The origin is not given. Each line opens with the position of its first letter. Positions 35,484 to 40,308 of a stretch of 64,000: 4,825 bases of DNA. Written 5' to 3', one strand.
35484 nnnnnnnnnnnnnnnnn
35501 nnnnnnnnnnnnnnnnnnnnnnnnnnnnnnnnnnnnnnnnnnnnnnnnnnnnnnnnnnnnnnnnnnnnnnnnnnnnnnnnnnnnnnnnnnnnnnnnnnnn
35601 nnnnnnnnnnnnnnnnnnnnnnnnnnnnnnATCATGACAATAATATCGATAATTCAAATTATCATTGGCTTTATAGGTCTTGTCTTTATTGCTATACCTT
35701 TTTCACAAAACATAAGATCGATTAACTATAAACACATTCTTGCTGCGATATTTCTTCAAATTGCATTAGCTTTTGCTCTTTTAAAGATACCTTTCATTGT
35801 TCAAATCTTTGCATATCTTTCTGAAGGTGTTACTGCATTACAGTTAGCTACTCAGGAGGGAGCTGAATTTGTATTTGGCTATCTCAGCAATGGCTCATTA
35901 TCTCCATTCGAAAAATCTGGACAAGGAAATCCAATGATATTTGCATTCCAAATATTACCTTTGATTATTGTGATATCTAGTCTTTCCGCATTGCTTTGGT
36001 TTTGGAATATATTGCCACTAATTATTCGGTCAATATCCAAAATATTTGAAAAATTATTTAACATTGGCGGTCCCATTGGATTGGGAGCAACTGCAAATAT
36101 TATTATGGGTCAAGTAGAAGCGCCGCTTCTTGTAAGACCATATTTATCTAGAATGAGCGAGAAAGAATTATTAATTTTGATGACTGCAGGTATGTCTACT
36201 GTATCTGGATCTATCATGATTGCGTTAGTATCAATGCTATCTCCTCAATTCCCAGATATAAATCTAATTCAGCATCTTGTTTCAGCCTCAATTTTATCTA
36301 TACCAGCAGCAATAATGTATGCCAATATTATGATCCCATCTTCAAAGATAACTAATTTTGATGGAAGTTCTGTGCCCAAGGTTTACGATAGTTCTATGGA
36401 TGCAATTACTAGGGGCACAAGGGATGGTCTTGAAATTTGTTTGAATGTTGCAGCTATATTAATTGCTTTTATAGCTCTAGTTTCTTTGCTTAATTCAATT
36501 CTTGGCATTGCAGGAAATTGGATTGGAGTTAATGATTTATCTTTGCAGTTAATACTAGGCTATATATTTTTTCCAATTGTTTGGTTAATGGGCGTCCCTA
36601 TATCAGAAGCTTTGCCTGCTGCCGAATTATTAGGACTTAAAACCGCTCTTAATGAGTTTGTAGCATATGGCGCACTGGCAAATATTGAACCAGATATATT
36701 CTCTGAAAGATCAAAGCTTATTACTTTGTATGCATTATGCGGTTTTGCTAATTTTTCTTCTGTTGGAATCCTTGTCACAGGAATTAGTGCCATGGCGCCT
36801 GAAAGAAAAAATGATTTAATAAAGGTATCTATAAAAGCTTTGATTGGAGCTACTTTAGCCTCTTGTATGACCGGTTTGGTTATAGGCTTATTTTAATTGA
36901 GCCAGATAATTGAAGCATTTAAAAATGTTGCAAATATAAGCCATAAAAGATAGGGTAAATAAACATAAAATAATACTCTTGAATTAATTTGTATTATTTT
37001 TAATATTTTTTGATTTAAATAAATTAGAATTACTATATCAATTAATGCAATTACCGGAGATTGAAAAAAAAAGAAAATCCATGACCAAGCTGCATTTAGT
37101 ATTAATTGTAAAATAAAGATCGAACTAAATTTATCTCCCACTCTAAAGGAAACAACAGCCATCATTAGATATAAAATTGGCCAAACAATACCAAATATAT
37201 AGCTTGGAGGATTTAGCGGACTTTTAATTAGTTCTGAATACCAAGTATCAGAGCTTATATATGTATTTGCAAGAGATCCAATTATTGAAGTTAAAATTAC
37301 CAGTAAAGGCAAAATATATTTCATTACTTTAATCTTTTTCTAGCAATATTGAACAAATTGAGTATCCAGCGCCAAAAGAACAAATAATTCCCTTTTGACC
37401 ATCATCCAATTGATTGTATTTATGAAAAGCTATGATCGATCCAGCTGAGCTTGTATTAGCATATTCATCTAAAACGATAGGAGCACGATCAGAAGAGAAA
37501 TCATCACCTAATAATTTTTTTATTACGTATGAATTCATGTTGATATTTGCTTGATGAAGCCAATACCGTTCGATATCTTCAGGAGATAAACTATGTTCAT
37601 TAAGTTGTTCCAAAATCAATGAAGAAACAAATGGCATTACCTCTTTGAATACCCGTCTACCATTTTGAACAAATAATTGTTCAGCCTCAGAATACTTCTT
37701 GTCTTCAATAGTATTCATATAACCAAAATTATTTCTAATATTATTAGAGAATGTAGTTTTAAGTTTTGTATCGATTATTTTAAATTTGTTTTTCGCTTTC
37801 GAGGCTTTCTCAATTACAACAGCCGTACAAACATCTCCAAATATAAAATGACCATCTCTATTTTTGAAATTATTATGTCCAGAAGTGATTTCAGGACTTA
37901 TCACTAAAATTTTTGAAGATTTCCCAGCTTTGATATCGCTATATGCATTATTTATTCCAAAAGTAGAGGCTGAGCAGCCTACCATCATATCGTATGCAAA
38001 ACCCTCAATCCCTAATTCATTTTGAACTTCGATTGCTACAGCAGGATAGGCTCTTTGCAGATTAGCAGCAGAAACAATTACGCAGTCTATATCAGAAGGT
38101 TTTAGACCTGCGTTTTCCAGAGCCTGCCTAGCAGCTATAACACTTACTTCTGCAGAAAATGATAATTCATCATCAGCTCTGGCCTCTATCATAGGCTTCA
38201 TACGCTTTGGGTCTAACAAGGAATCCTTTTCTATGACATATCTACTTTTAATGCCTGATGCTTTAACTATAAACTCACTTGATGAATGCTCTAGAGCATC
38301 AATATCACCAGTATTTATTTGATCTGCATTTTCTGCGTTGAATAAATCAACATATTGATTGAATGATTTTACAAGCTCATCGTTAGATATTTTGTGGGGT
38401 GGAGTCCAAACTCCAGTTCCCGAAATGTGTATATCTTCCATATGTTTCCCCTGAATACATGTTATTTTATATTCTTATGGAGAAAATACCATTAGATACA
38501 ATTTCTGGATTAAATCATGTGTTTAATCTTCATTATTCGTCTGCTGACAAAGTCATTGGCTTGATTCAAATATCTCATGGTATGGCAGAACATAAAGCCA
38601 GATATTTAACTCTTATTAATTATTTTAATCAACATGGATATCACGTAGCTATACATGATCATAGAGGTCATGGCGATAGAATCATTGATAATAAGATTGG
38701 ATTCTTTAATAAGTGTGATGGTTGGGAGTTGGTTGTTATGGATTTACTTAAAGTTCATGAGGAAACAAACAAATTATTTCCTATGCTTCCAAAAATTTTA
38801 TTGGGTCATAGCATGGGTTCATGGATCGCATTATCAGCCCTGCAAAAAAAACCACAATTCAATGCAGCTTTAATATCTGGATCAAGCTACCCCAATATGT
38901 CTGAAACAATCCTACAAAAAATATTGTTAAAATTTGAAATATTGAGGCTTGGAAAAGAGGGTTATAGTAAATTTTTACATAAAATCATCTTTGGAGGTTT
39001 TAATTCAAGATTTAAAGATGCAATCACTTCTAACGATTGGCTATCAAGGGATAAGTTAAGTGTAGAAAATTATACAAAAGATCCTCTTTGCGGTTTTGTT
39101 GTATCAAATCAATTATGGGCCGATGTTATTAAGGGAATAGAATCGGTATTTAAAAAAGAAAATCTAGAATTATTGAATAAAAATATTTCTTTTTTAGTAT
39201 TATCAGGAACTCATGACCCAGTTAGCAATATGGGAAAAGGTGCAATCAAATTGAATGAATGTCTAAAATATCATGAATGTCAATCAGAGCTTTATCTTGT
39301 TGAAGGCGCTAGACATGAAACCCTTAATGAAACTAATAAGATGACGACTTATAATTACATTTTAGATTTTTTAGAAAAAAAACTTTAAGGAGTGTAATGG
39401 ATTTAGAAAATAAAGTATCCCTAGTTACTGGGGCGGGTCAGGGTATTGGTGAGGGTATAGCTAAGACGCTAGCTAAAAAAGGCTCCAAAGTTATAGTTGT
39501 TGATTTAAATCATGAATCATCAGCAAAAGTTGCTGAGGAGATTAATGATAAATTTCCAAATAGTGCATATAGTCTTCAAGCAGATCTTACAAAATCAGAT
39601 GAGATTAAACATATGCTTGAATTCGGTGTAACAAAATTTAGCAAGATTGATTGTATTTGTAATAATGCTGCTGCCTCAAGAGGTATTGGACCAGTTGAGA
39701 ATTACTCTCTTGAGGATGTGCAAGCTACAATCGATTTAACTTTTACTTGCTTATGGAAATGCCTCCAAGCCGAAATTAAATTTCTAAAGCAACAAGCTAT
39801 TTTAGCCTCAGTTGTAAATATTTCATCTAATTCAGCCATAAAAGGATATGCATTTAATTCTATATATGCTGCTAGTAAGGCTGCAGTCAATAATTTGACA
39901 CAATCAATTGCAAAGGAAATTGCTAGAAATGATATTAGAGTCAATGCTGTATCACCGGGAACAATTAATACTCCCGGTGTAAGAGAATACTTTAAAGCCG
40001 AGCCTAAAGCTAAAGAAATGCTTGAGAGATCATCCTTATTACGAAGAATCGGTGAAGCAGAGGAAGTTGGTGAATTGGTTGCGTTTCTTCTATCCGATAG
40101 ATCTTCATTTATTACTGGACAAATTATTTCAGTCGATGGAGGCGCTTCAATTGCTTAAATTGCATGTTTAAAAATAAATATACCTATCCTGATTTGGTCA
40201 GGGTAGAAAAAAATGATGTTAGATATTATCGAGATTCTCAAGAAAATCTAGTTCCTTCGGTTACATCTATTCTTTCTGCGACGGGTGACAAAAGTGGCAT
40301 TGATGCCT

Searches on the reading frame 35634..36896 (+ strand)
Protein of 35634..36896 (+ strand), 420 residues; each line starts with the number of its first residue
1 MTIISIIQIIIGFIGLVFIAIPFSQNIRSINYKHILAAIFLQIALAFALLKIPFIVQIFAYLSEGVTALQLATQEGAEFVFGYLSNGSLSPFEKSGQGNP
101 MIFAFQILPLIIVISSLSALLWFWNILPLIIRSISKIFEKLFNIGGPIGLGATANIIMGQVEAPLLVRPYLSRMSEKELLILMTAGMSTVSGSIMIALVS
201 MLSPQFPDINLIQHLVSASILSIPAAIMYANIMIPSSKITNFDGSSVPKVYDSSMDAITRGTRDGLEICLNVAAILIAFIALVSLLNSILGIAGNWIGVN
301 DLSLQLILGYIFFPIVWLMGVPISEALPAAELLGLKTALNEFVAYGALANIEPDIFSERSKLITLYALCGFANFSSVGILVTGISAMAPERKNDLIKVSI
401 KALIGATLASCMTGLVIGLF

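Call 23: search_protein_families(library=pfam, proteins=[window:35634-36896:+], max_evalue=0.000001)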
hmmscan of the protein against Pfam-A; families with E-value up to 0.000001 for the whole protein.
window:35634-36896:+ (420 aa): 3 families
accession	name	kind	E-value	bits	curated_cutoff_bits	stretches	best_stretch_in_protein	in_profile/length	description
PF07662.18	Nucleos_tra2_C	-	1.5e-70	237.7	32.3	1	214-418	1-213/213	Na+ dependent nucleoside transporter C-terminus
PF01773.25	Nucleos_tra2_N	-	5e-17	62.6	27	1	11-84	1-74/74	Na+ dependent nucleoside transporter N-terminus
PF07670.19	Gate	-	1.3e-09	38.9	29.6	1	105-203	2-102/104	Nucleoside recognition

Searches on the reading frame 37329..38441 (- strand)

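Call 23: search_protein_families(library=pfam, proteins=[window:37329-38441:-], max_evalue=0.000001)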
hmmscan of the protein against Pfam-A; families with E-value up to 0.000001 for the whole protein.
window:37329-38441:- (370 aa): 2 families
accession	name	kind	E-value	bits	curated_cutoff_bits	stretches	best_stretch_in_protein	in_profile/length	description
PF08541.16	ACP_syn_III_C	-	6.6e-22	77.9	26.6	1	280-368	1-89/90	3-Oxoacyl-[acyl-carrier-protein (ACP)] synthase III C terminal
PF08545.16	ACP_syn_III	-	1.6e-16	60.4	24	1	150-229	1-78/80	3-Oxoacyl-[acyl-carrier-protein (ACP)] synthase III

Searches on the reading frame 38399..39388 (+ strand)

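Call 23: search_protein_families(library=pfam, proteins=[window:38399-39388:+], max_evalue=0.000001)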
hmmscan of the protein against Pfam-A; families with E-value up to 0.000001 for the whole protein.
window:38399-39388:+ (329 aa): 2 families
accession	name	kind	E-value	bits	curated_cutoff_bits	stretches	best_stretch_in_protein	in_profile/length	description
PF12146.15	Hydrolase_4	-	1.2e-38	133.2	27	1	53-313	4-239/239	Serine aminopeptidase, S33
PF00561.26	Abhydrolase_1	-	1.2e-08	35.4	25.8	1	59-179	6-120/245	alpha/beta hydrolase fold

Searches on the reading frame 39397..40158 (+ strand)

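Call 23: search_protein_families(library=pfam, proteins=[window:39397-40158:+], max_evalue=0.000001)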
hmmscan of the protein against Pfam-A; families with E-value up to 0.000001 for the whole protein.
window:39397-40158:+ (253 aa): 6 families
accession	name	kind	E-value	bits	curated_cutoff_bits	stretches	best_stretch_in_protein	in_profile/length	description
PF13561.12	adh_short_C2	-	5.7e-62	209.8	27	1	12-250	1-235/236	Enoyl-(Acyl carrier protein) reductase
PF00106.31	adh_short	-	2.7e-48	164.5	26.6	1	6-201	1-193/195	short chain dehydrogenase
PF08659.16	KR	-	2.1e-08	34.7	22.6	1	9-171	4-163/180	KR domain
PF02719.21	Polysacc_synt_2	-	3.2e-07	30.3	20.2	1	9-185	2-166/293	Polysaccharide biosynthesis protein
PF23441.1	SDR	-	3.4e-07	30.4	27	1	3-250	5-255/258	SDR-like rossmann domain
PF01370.27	Epimerase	-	4.1e-07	30.1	20.9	1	9-175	2-160/240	NAD dependent epimerase/dehydratase family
